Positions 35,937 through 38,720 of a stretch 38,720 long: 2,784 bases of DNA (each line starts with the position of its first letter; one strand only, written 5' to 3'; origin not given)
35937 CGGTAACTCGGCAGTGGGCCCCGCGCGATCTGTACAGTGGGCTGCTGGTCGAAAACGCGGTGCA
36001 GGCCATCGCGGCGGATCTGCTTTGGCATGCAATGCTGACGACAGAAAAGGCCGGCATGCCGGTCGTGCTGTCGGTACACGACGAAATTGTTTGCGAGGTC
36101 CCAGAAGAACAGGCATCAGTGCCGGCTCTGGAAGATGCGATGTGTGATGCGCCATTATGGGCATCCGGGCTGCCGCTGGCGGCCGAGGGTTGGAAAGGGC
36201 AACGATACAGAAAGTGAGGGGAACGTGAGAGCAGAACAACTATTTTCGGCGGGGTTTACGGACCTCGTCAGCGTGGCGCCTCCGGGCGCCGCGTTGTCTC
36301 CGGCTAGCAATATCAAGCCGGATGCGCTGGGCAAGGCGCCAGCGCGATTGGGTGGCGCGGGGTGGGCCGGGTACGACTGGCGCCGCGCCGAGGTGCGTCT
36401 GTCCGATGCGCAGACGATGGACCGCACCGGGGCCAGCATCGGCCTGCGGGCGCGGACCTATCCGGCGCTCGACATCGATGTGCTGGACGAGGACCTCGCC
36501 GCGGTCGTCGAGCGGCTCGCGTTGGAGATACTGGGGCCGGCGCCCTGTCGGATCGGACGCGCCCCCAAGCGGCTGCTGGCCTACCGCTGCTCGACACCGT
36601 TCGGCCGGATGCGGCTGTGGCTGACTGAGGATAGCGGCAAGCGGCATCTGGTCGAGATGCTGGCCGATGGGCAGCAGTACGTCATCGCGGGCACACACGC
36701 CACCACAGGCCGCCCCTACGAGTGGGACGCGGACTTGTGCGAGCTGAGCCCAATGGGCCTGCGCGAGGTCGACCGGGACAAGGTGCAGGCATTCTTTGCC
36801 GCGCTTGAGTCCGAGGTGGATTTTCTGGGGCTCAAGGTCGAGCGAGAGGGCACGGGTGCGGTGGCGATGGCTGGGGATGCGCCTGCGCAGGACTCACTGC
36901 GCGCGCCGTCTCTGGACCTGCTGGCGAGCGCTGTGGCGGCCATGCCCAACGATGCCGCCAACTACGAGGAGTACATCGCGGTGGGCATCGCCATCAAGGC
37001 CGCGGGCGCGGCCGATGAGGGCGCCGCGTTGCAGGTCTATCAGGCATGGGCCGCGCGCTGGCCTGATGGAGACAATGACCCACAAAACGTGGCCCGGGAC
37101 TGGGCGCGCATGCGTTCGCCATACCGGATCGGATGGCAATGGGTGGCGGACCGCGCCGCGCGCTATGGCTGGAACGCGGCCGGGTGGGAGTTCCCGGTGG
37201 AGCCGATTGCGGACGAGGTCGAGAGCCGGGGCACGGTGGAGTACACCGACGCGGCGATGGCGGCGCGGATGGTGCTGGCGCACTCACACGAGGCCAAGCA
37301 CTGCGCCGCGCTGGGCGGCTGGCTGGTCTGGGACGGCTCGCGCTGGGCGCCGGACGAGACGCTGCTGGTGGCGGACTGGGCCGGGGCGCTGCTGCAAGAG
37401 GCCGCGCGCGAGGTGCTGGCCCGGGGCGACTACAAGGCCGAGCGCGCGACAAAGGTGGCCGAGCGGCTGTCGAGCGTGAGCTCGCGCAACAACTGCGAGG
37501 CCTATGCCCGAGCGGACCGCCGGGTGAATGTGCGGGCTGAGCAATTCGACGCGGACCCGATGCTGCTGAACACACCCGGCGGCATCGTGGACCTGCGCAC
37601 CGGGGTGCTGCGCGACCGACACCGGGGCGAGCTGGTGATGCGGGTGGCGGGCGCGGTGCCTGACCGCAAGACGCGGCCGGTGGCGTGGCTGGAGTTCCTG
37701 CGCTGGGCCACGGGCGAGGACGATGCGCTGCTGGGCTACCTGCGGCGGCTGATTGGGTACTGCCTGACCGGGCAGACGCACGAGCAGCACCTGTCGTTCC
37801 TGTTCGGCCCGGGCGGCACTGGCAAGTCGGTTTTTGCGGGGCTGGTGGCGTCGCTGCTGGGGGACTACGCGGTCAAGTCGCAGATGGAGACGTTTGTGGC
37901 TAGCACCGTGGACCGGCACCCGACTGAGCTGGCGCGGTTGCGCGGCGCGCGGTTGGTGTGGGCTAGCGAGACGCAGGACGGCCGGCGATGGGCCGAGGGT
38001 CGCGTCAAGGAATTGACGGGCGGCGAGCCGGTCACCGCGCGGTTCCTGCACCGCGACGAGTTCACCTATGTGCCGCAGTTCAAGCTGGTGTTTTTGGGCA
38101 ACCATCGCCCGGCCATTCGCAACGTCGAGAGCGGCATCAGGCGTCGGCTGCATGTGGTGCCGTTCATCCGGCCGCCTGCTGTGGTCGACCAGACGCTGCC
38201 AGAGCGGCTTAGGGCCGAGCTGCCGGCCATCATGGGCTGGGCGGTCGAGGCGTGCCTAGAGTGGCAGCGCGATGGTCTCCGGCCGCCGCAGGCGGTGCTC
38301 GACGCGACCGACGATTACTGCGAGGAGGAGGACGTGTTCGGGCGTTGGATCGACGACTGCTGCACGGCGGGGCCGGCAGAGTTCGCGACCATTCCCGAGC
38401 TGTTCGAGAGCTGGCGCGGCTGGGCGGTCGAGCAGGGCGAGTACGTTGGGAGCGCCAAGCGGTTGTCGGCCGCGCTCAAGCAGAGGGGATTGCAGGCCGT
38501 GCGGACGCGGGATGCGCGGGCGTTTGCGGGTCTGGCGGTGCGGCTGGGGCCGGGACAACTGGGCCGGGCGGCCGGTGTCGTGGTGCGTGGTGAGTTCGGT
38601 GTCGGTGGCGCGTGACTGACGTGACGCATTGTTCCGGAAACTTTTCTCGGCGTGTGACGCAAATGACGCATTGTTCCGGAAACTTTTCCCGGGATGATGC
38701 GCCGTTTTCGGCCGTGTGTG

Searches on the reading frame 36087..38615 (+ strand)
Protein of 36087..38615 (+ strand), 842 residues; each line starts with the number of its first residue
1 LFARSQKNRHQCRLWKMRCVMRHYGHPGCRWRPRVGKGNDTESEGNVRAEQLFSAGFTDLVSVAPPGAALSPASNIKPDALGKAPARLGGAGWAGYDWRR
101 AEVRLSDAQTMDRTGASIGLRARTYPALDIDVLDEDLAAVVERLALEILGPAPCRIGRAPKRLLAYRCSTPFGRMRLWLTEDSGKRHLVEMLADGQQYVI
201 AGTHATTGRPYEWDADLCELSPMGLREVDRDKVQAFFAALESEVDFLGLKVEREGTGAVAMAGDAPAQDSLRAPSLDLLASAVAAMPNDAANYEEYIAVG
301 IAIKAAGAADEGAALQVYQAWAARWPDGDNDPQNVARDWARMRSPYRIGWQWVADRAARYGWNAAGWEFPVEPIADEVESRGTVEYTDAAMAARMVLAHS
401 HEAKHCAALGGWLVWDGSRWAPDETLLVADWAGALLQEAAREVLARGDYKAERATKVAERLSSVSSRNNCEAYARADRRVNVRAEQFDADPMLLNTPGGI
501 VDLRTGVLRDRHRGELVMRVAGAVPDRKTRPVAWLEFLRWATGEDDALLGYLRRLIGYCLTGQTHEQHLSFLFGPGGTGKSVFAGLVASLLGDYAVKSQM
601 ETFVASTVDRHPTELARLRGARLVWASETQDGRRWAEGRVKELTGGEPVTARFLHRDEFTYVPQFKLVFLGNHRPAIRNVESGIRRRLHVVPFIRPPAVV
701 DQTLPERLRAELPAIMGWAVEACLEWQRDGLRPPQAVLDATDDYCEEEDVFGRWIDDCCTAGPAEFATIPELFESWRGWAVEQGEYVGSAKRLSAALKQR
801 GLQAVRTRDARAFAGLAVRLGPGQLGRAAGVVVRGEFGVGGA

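Call 10: search_protein_families(library=pfam, proteins=[window:36087-38615:+], max_evalue=0.01)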
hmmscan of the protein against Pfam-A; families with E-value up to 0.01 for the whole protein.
window:36087-38615:+ (842 aa): 4 families
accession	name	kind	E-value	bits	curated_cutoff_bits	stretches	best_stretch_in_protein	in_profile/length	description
PF08706.16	D5_N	-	4.8e-22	79.3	22.4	1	393-541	2-143/145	D5 N terminal like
PF19263.5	DUF5906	-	1.2e-11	45.6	27.6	1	572-686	1-113/114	Family of unknown function (DUF5906)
PF08707.16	PriCT_2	-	2.9e-06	28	22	1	280-352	2-72/77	Primase C terminal 2 (PriCT-2)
PF09250.16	Prim-Pol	-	4.5e-05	24.4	22.8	1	82-219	18-151/158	Bifunctional DNA primase/polymerase, N-terminal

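Call 11: search_protein_families(library=phrogs, proteins=[window:36087-38615:+], max_evalue=0.001)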
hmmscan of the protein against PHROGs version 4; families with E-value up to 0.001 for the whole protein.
window:36087-38615:+ (842 aa): 11 families
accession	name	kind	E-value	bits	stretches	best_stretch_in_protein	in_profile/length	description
phrog_1156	-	DNA, RNA and nucleotide metabolism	1.1e-124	418.9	1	49-819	17-826/855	DNA primase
phrog_6088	-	DNA, RNA and nucleotide metabolism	5.1e-109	366.8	1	384-818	330-763/772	DNA primase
phrog_2478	-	DNA, RNA and nucleotide metabolism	1e-105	355.7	1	375-819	394-841/854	DNA polymerase/primase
phrog_1829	-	DNA, RNA and nucleotide metabolism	9.2e-88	296.2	1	376-816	314-753/772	DNA primase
phrog_16950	-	DNA, RNA and nucleotide metabolism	9.7e-61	206.7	1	386-798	366-807/843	DNA primase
phrog_1883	-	DNA, RNA and nucleotide metabolism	3.6e-60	205.1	1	471-819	394-748/756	DNA helicase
phrog_864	-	DNA, RNA and nucleotide metabolism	1.2e-49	170.6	1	465-802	262-601/1064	DNA primase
phrog_7601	-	unknown function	9.5e-29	101.7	1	551-817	4-270/289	-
phrog_29234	-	unknown function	1.8e-26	93.5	1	113-381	65-340/887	-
phrog_16213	-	DNA, RNA and nucleotide metabolism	4.6e-10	39.4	1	492-766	314-591/732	DNA primase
phrog_4210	-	DNA, RNA and nucleotide metabolism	5.5e-05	22.1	1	556-722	164-331/1304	DNA polymerase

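Call 13: find_related_loci(query=window:36087-38615:+, collection=viral_contigs, flank=4000)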
Query window:36087-38615:+ (842 aa) in viral_contigs; peptide patterns used: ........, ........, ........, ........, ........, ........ (x = any residue, [..] = any of these).
5 stretches matched a pattern; 4 encode a relative of the query (tblastn E <= 1e-3); 4 distinct loci.
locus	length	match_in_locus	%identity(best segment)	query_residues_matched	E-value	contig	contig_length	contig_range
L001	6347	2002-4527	99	1-842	0e+0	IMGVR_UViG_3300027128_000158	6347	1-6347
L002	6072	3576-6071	99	1-832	0e+0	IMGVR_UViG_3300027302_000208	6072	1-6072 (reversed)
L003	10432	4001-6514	50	2-826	0e+0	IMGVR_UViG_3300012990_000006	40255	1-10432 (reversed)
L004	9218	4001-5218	35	387-784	2e-60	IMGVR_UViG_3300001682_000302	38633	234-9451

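Call 35: search_protein_families(library=pfam, proteins=[L003:4172-6559:+], max_evalue=0.01)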
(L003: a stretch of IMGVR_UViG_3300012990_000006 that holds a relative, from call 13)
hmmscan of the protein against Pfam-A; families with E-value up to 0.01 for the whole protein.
L003:4172-6559:+ (795 aa): 3 families
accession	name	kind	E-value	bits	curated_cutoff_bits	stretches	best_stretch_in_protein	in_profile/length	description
PF08706.16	D5_N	-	1.3e-23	84.4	22.4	1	345-495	1-144/145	D5 N terminal like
PF19263.5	DUF5906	-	2.4e-13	51.1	27.6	1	525-639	1-113/114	Family of unknown function (DUF5906)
PF08707.16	PriCT_2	-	1.3e-07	32.3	22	1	231-302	2-73/77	Primase C terminal 2 (PriCT-2)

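Call 40: find_related_loci(query=A1, collection=viral_contigs, flank=3500)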
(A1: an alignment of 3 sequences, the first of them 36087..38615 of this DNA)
Query A1 (842 aa) in viral_contigs; peptide patterns used: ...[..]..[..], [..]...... (x = any residue, [..] = any of these).
212 stretches matched a pattern; 40 encode a relative of the query (tblastn E <= 1e-3); 40 distinct loci.
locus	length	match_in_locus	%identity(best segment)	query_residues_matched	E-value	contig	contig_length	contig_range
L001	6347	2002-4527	99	1-842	0e+0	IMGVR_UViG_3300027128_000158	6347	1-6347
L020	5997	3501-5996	99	1-832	0e+0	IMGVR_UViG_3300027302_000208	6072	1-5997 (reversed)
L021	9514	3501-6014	50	2-826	0e+0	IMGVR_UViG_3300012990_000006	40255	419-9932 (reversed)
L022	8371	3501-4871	36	384-824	3e-80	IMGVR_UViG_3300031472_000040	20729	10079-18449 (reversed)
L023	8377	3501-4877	37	368-816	9e-80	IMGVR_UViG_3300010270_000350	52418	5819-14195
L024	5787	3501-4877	38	387-819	7e-79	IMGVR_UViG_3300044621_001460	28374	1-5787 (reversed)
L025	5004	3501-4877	38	387-819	2e-77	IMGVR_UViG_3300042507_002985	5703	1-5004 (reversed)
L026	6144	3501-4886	38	387-822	2e-77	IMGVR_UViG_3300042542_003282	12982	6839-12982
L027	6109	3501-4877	37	387-819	4e-77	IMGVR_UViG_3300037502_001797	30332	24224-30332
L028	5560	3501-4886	37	387-822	1e-76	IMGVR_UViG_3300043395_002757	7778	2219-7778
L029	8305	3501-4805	38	386-818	3e-76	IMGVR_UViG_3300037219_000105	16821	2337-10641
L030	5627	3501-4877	37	387-819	4e-76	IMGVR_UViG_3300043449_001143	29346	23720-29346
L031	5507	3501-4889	35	382-819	1e-75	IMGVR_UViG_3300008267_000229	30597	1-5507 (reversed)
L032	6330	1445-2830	37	387-822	1e-75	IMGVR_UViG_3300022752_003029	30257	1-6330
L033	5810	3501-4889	35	382-819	6e-75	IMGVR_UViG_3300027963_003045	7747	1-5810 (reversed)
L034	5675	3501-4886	36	387-822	1e-73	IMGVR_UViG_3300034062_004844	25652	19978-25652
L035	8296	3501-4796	37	411-818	2e-73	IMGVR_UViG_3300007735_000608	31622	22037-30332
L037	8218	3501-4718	35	387-784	3e-59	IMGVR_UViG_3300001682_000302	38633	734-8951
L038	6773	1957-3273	35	376-804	2e-53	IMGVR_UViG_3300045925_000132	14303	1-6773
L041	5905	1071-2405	30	387-807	7e-47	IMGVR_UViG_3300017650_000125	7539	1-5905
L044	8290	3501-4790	30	406-802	1e-45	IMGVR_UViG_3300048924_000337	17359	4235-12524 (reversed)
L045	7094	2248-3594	29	387-801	7e-45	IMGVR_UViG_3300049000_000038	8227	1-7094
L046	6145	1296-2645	30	406-808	1e-42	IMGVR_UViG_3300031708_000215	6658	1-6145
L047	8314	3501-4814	29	393-803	7e-42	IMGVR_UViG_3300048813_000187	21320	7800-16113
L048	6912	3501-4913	29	387-807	5e-41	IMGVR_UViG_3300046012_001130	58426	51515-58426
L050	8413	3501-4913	29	371-825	7e-40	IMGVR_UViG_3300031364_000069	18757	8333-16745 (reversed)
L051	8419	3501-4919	29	386-836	6e-43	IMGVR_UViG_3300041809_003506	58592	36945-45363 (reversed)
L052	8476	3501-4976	28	382-807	2e-38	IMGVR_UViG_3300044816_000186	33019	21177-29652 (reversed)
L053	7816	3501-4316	35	547-807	3e-37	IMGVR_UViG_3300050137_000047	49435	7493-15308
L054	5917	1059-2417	27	411-807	8e-36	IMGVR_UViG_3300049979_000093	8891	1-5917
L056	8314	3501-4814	37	385-819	4e-75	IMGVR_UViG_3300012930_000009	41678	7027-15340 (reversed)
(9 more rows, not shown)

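Call 45: search_protein_families(library=phrogs, proteins=[L023:5395-5751:+, L023:5744-7519:+, L032:3262-3924:+, L034:5169-5621:+, L035:5722-6153:+, L037:5043-5453:+, L038:3733-4416:+, L041:3362-3871:+, L045:4004-4792:+, L047:5278-5844:+], max_evalue=0.001)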
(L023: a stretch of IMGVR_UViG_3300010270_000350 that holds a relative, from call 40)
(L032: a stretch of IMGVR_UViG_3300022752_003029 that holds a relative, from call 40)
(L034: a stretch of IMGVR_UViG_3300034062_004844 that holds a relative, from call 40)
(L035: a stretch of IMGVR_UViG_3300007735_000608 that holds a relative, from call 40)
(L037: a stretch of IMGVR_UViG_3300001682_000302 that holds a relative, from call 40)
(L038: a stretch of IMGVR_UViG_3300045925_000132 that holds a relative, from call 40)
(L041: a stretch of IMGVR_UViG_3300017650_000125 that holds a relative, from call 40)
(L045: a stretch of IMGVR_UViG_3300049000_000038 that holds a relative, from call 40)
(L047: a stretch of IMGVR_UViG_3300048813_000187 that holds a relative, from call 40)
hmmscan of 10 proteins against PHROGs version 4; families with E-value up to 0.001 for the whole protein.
L023:5395-5751:+ (118 aa): 0 families

L023:5744-7519:+ (591 aa): 9 families
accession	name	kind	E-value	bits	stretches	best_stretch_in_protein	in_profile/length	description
phrog_16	-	DNA, RNA and nucleotide metabolism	2.6e-92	311.6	1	14-539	263-720/986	DNA helicase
phrog_16694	-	unknown function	3.8e-21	75.8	1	22-360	273-674/1010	-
phrog_9690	-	DNA, RNA and nucleotide metabolism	2e-15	57.6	1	133-368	43-276/306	DNA helicase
phrog_16259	-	DNA, RNA and nucleotide metabolism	1.3e-13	52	1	21-149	115-243/330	DNA helicase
phrog_62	-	DNA, RNA and nucleotide metabolism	7.3e-10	37.9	1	14-141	687-819/1881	DNA helicase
phrog_27849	-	unknown function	3.8e-07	29.6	1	20-95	9-84/664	-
phrog_2488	-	DNA, RNA and nucleotide metabolism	9.1e-07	29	1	15-88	12-91/579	DNA helicase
phrog_6819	-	DNA, RNA and nucleotide metabolism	0.00011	21.7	0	30-141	23-145/645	Holliday junction branch migration helicase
phrog_2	-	head and packaging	0.00036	20.4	1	21-154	263-388/807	terminase large subunit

L032:3262-3924:+ (220 aa): 0 families

L034:5169-5621:+ (150 aa): 0 families

L035:5722-6153:+ (143 aa): 0 families

L037:5043-5453:+ (136 aa): 0 families

L038:3733-4416:+ (227 aa): 4 families
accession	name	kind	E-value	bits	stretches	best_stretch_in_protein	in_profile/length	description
phrog_117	-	tail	3.9e-14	53.8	1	33-209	32-195/319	major tail protein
phrog_476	-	tail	8.8e-06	26.2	1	51-208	34-193/296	major tail protein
phrog_2175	-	other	9.3e-06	26.5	1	70-193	25-148/188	protein with Ig domain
phrog_436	-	unknown function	0.00057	20.2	0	89-133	8-53/125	-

L041:3362-3871:+ (169 aa): 1 family
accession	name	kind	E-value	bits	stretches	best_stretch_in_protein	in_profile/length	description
phrog_16513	-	tail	2.4e-06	28.8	1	62-159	6-103/160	tail assembly chaperone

L045:4004-4792:+ (262 aa): 1 family
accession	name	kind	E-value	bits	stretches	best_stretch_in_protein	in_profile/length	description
phrog_6386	-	transcription regulation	1.2e-11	45.8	1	72-240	16-177/179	transcription antiterminator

L047:5278-5844:+ (188 aa): 2 families
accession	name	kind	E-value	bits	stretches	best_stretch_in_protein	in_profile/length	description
phrog_27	-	connector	1.4e-22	81.6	1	4-188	10-191/199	tail completion or Neck1 protein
phrog_28151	-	unknown function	0.00027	21.8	1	134-156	5-27/64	-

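Call 46: search_protein_families(library=phrogs, proteins=[L048:5355-6353:+, L050:5840-6505:+, L050:6642-7586:+, L051:5264-6067:+, L052:5429-6106:+, L053:4687-5208:+, L054:2730-3314:+, L056:5465-5914:+, L046:3050-3685:+, L044:5990-6442:+], max_evalue=0.001)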
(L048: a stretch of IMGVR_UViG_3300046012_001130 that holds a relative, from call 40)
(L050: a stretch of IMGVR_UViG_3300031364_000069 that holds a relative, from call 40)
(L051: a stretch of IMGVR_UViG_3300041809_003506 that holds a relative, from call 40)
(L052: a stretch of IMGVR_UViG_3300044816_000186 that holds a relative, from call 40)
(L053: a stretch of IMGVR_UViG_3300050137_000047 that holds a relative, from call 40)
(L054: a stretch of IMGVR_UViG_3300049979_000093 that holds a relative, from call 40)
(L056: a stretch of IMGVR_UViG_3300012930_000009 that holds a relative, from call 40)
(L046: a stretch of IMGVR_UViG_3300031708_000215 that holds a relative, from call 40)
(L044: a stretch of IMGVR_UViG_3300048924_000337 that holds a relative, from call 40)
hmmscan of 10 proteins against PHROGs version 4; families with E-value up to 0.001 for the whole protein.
L048:5355-6353:+ (332 aa): 1 family
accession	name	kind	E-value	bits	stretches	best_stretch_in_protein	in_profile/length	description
phrog_21451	-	unknown function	1e-11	45.8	1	172-309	33-165/169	-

L050:5840-6505:+ (221 aa): 2 families
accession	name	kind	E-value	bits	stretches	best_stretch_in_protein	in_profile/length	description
phrog_30542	-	unknown function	2.1e-17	64.2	1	103-220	127-235/237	-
phrog_21731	-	unknown function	2e-13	51.1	1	102-218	95-204/329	-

L050:6642-7586:+ (314 aa): 10 families
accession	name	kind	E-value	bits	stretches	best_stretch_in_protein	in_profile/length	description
phrog_3855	-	DNA, RNA and nucleotide metabolism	1e-09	39.8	1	12-52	58-98/115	HTH DNA binding protein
phrog_645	-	DNA, RNA and nucleotide metabolism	1.7e-06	29.3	0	5-61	9-65/196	Rnase E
phrog_3910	-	transcription regulation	1.3e-05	25.4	0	13-57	65-109/356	transcriptional regulator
phrog_664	-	DNA, RNA and nucleotide metabolism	2.5e-05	25.2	0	18-75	37-93/210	DNA binding protein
phrog_8446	-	DNA, RNA and nucleotide metabolism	3.8e-05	24.4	1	19-177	13-122/211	HNH endonuclease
phrog_686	-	DNA, RNA and nucleotide metabolism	0.00014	23.1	0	217-251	36-70/76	HTH DNA binding protein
phrog_6223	-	transcription regulation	0.00016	22.7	0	26-50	10-34/73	transcriptional repressor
phrog_7061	-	DNA, RNA and nucleotide metabolism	0.00053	21.5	0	25-54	36-65/70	HTH DNA binding protein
phrog_2308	-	unknown function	0.00068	20.7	0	104-140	8-44/138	-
phrog_27555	-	transcription regulation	0.00088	19.9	0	24-65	137-177/203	transcriptional regulator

L051:5264-6067:+ (267 aa): 1 family
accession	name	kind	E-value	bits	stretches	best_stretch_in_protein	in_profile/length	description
phrog_21451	-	unknown function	2.3e-14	54.4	1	84-227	33-165/169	-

L052:5429-6106:+ (225 aa): 1 family
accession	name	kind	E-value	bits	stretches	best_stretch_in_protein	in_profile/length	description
phrog_6386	-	transcription regulation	2.7e-11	44.5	1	88-225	55-179/179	transcription antiterminator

L053:4687-5208:+ (173 aa): 0 families

L054:2730-3314:+ (194 aa): 1 family
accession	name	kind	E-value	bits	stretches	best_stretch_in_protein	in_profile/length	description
phrog_6836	-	unknown function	1e-25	91.3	1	44-184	13-136/144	-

L056:5465-5914:+ (149 aa): 0 families

L046:3050-3685:+ (211 aa): 0 families

L044:5990-6442:+ (150 aa): 4 families
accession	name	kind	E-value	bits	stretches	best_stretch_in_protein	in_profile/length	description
phrog_589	-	DNA, RNA and nucleotide metabolism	7e-08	33.4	1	33-149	41-150/179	HNH endonuclease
phrog_144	-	DNA, RNA and nucleotide metabolism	2.5e-07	31.5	1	55-147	60-142/175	HNH endonuclease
phrog_5956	-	DNA, RNA and nucleotide metabolism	0.00012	22.7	1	80-146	52-116/138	HNH endonuclease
phrog_333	-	DNA, RNA and nucleotide metabolism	0.00049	21.3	1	82-148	28-89/138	HNH endonuclease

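Call 59: search_solved_structures(query=window:36087-38615:+, max_evalue=0.01, show_alignments=2)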
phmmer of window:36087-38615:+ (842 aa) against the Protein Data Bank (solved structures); distinct sequences matched with E-value up to 0.01: 7.
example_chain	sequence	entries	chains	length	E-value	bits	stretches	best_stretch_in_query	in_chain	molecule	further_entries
8xj8_A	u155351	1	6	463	0.00019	22.9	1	553-693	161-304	Monkeypox virus E5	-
8apl_A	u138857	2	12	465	0.00019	22.9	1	553-693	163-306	Primase D5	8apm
10wp_D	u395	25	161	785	0.00044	21.7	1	553-693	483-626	Uncoating factor OPG117 | Primase D5 | Monkeypox virus E5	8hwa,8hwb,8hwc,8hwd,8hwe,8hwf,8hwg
11wz_E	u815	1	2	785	0.00045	21.7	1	553-693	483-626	Uncoating factor OPG117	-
9ivf_A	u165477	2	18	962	0.001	20.5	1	568-689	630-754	Putative primase C962R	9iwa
8wvz_A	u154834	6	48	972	0.001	20.5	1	568-689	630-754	Putative primase C962R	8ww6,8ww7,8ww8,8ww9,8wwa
8iqh_A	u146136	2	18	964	0.0012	20.3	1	569-689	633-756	Putative primase C962R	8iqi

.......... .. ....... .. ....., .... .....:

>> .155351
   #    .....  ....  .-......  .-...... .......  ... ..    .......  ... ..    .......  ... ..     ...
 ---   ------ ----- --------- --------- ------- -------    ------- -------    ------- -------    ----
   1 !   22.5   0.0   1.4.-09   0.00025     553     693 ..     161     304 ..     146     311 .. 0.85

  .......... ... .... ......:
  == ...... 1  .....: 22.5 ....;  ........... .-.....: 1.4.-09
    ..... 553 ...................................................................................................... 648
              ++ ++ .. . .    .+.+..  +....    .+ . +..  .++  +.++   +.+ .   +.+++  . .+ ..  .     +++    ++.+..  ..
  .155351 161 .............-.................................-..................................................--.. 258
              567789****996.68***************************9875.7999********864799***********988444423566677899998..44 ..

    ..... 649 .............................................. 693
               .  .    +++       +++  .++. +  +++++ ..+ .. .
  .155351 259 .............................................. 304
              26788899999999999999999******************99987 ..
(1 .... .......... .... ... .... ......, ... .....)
